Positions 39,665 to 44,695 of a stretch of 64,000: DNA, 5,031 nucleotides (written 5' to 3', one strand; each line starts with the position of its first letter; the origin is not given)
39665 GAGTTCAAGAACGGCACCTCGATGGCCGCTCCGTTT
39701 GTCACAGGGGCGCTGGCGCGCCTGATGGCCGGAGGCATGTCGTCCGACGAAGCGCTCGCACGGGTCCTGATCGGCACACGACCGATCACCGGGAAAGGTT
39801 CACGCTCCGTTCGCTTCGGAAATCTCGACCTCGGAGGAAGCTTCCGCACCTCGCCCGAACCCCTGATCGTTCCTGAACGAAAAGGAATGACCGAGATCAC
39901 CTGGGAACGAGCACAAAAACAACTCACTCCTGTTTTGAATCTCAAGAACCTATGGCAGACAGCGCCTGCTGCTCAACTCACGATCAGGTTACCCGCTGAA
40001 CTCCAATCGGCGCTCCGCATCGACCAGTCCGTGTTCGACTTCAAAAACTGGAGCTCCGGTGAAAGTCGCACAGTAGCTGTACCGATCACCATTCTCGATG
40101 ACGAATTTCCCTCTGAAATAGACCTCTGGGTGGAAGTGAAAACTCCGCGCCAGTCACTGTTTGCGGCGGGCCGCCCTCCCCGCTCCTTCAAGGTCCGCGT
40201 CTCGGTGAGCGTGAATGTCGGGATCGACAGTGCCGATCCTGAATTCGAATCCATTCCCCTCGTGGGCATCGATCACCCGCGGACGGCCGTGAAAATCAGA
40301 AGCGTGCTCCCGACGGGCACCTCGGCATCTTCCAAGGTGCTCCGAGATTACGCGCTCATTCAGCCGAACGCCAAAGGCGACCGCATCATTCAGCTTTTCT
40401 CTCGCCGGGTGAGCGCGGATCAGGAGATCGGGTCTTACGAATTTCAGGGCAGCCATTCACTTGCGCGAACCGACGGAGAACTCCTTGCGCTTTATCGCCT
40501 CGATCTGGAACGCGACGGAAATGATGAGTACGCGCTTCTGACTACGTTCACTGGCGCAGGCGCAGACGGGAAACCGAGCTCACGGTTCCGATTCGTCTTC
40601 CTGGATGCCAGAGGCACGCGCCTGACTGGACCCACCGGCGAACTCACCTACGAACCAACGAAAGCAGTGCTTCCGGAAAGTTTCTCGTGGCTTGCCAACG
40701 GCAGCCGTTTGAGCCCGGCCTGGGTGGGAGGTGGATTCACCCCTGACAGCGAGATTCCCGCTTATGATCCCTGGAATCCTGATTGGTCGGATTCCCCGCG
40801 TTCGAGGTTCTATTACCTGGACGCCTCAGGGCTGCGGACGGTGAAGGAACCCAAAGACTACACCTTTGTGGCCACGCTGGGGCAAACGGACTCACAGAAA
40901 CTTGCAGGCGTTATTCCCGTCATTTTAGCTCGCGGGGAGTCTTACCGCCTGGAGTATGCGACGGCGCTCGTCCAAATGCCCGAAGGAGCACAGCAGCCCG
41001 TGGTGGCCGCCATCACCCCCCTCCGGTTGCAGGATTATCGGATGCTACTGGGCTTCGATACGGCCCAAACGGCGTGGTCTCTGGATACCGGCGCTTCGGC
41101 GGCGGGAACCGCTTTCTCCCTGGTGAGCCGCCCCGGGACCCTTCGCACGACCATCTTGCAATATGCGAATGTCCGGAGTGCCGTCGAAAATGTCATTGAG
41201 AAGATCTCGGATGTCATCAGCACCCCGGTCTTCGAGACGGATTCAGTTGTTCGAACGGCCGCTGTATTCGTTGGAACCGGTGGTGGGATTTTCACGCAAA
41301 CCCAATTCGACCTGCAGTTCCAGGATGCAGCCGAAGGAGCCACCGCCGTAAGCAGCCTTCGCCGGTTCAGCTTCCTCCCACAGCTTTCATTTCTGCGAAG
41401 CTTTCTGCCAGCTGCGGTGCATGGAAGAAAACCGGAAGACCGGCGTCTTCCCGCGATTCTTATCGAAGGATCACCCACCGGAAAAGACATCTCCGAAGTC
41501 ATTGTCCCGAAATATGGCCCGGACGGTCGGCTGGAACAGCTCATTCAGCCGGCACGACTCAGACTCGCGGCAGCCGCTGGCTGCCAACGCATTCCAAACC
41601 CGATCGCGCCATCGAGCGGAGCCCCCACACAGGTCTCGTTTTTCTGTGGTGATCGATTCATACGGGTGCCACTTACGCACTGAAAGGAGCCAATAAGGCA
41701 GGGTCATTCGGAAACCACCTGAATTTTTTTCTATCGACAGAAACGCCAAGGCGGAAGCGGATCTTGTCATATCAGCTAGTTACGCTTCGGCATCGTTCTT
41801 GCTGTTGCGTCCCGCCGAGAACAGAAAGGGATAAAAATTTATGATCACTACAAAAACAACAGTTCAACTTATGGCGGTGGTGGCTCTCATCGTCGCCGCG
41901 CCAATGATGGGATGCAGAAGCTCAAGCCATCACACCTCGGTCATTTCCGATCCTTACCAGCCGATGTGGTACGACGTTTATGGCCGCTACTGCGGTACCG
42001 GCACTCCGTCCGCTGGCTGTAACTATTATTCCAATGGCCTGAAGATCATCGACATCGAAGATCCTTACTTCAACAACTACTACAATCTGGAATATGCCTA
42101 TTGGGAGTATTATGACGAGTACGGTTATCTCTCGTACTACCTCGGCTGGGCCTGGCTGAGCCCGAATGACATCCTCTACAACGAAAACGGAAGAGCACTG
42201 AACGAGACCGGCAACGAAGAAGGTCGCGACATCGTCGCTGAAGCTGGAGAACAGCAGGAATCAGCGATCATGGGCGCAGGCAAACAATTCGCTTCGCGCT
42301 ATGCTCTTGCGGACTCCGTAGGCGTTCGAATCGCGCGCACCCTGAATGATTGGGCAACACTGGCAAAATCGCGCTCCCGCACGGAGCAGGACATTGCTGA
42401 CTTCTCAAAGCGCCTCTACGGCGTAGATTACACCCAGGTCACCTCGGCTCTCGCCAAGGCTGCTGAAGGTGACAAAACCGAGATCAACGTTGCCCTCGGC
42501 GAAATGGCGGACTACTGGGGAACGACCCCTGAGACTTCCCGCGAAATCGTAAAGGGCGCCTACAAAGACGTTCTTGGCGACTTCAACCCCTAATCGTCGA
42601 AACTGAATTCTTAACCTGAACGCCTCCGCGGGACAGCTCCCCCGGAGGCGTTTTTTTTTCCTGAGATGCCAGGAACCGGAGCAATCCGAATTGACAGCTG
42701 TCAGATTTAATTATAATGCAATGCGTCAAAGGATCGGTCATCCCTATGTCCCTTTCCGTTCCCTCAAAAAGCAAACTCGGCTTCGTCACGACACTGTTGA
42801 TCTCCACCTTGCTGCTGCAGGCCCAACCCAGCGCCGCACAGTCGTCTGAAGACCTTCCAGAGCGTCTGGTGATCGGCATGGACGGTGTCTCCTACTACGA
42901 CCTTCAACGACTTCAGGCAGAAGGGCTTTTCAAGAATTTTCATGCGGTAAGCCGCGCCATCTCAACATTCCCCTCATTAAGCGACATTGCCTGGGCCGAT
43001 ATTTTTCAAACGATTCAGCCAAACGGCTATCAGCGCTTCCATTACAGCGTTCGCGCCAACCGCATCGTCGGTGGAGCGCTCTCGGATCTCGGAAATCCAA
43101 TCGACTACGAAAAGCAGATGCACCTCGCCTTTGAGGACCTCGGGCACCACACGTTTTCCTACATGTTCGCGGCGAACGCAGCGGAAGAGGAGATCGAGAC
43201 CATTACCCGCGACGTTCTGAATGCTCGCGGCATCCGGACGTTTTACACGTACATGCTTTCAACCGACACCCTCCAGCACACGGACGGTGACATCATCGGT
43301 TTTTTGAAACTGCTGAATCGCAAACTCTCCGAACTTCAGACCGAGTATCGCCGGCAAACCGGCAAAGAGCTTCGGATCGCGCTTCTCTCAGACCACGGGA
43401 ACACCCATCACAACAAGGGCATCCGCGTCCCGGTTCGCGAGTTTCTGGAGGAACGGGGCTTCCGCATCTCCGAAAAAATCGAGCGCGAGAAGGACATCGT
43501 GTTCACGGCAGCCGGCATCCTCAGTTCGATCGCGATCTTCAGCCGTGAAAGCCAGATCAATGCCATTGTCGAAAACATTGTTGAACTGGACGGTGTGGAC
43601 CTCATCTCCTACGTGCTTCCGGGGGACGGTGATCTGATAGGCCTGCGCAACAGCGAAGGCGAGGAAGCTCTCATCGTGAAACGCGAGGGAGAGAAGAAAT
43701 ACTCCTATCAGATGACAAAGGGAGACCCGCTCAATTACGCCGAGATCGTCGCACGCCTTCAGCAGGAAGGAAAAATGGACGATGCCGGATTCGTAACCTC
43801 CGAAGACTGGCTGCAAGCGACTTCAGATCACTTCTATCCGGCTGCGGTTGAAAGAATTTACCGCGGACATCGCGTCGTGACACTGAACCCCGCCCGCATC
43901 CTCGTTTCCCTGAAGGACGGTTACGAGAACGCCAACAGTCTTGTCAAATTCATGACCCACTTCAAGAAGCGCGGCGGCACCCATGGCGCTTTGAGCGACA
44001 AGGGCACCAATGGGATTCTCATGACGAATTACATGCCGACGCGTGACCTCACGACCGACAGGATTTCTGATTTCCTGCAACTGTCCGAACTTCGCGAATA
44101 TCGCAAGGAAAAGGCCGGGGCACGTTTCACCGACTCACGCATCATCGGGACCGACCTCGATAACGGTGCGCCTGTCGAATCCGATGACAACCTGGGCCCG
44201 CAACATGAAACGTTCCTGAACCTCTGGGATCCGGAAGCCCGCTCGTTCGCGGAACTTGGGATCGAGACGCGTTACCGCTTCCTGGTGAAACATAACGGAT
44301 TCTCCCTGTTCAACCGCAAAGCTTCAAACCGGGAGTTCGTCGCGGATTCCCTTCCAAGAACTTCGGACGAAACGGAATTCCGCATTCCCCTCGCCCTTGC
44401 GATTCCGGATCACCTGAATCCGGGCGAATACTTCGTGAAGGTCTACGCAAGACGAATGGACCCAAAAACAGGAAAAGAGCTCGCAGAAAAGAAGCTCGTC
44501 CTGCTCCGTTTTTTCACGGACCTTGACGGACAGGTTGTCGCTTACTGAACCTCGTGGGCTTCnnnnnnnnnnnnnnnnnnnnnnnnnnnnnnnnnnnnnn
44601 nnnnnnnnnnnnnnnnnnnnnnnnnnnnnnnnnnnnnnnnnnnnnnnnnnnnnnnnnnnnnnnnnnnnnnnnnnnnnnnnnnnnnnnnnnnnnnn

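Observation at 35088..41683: A translationally coupled gene pair: a ~1070-aa secreted protein of unknown function and a 1129-aa S8 subtilase with a long C-terminal extension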

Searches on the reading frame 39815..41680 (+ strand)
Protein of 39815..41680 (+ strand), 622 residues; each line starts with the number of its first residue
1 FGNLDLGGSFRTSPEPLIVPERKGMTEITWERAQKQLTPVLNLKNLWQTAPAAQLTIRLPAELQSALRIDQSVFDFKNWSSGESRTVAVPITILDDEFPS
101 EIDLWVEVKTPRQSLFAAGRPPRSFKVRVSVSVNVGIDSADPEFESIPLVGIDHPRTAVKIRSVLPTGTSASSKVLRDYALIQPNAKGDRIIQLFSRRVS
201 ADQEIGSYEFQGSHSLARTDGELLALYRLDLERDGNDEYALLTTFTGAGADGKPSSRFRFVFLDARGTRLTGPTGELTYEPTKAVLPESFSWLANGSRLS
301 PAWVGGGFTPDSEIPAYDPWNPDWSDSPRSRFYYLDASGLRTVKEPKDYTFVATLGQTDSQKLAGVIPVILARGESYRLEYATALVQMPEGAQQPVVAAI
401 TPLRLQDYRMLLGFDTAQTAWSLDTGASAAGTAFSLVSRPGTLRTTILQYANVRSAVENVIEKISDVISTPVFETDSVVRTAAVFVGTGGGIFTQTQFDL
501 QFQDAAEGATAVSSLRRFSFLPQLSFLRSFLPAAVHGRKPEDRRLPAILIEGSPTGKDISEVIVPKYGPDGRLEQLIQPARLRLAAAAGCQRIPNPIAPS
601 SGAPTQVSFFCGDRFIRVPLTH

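Call 24: find_homologous_proteins(query=window:39815-41680:+)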
Query window:39815-41680:+ (622 aa): 8 proteins with E <= 0.001 among 8000 candidates.
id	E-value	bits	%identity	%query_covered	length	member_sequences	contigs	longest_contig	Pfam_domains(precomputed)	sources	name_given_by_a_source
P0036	2.3e-81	292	34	100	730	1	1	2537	PF00082.28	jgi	jgi:hypothetical protein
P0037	1.7e-43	167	27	100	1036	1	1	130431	PF00082.28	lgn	-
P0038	2.2e-41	160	24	100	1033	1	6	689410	PF00082.28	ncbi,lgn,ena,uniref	ncbi:MAG TPA: S8 family serine peptidase [Bdellovibrio sp.]|uniref:S8 family serine peptidase n=1 Ta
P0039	2.9e-41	160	26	100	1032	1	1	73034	PF00082.28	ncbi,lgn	-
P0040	7.0e-41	159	25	100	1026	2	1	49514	PF00082.28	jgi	-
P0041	4.6e-40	156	26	100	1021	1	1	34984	PF00082.28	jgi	-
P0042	7.5e-39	152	25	100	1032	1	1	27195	PF00082.28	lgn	-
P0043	1.7e-38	151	24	100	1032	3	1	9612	PF00082.28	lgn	-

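Call 25: find_encoding_contigs(protein=P0038, flank=8000, max_places=2)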
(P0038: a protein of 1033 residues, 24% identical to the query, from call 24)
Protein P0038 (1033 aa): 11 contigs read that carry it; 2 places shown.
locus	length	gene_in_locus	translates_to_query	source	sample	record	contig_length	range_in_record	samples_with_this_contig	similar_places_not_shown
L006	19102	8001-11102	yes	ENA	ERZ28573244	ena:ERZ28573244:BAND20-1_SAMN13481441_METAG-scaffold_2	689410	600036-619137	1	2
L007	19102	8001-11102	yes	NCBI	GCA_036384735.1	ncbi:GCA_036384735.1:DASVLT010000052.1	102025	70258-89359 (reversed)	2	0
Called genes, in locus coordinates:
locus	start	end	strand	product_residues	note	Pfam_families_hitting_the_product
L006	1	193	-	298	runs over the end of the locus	PF00892:EamA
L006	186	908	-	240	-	PF00970:FAD_binding_6, PF00175:NAD_binding_1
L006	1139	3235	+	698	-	-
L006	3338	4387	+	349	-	-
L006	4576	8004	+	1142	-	-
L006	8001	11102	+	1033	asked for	PF00082:Peptidase_S8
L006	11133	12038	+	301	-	-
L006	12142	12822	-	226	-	-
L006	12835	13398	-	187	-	-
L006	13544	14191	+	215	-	PF13487:HD_5, PF01966:HD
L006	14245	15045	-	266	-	PF07063:HGLS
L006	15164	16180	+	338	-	PF00246:Peptidase_M14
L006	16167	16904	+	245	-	PF12146:Hydrolase_4 (faint)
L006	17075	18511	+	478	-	-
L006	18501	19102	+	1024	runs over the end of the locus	PF13405:EF-hand_6 (faint)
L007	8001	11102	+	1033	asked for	PF00082:Peptidase_S8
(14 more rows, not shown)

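Call 26: find_encoding_contigs(protein=P0037, flank=8000, max_places=1)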
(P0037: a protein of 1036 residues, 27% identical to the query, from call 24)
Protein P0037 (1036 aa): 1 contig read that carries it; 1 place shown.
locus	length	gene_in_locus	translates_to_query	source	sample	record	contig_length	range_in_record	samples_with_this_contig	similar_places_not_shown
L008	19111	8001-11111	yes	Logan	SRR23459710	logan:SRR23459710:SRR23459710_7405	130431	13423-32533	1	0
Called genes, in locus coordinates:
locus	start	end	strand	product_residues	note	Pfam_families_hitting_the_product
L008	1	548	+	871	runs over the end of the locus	PF00005:ABC_tran (faint), PF02463:SMC_N (faint), PF13481:AAA_25 (faint), PF13555:AAA_29 (faint), PF13304:AAA_21 (faint), PF17760:UvrA_inter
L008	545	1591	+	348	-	PF03741:TerC, PF04332:DUF475, PF03741:TerC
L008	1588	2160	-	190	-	PF03358:FMN_red (weak)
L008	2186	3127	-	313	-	PF00892:EamA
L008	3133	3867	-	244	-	PF00970:FAD_binding_6, PF00175:NAD_binding_1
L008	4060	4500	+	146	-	PF07007:LprI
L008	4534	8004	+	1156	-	-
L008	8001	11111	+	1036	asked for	PF00082:Peptidase_S8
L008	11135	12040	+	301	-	-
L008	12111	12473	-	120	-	PF13682:CZB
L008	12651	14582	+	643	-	PF16177:ACAS_N, PF00501:AMP-binding, PF13193:AMP-binding_C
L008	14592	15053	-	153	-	-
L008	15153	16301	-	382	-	PF00266:Aminotran_5, PF00282:Pyridoxal_deC (weak)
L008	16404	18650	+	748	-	PF08471:Ribonuc_red_2_N, PF02867:Ribonuc_red_lgC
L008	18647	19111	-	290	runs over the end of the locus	PF12974:Phosphonate-bd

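Call 85: search_solved_structures(query=A5, max_evalue=10)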
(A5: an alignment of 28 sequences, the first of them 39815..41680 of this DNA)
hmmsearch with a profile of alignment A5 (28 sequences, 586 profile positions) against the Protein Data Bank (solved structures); distinct sequences matched with E-value up to 10: 3.
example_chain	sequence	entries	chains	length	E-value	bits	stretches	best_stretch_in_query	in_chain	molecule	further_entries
3bro_A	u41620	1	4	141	0.015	17.1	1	356-439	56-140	Transcriptional regulator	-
2nx2_A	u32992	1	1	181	0.79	11.4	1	151-248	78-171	Hypothetical protein ypsA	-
4pmw_A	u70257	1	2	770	1.8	10.2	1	324-371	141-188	DIS3-like exonuclease 2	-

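Call 86: search_protein_families(library=pfam, alignment_id=A5, max_evalue=1)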
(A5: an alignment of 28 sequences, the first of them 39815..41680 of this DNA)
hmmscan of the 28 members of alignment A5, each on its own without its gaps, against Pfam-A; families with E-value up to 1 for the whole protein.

A. member 1, window:39815-41680:+ (622 aa): 1 family
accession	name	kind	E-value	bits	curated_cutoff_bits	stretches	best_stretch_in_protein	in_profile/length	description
PF00529.27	CusB_dom_1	-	0.13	12.9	26.5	1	156-208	29-74/89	Cation efflux system protein CusB domain 1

B. families by the number of members that match (of 28 scanned): 6 families
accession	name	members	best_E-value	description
PF13473.12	Cupredoxin_1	2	0.019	Cupredoxin-like domain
PF13517.12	FG-GAP_3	1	0.095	FG-GAP-like repeat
PF05510.18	Sarcoglycan_2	1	0.11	Sarcoglycan alpha/epsilon N-terminal domain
PF22073.2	Cep192_D4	1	0.12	Cep192 domain 4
PF00529.27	CusB_dom_1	1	0.13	Cation efflux system protein CusB domain 1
PF20297.4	MSSS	1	0.13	MutS2 and Smr-associated SH3 domain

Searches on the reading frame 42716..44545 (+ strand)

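Call 19: search_protein_families(library=pfam, proteins=[window:42716-44545:+], max_evalue=0.01)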
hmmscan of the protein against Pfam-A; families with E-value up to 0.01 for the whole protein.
window:42716-44545:+ (610 aa): 1 family
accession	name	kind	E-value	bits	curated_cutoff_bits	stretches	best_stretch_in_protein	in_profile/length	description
PF01663.27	Phosphodiest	-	0.00042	20.5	23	1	159-260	157-241/342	Type I phosphodiesterase / nucleotide pyrophosphatase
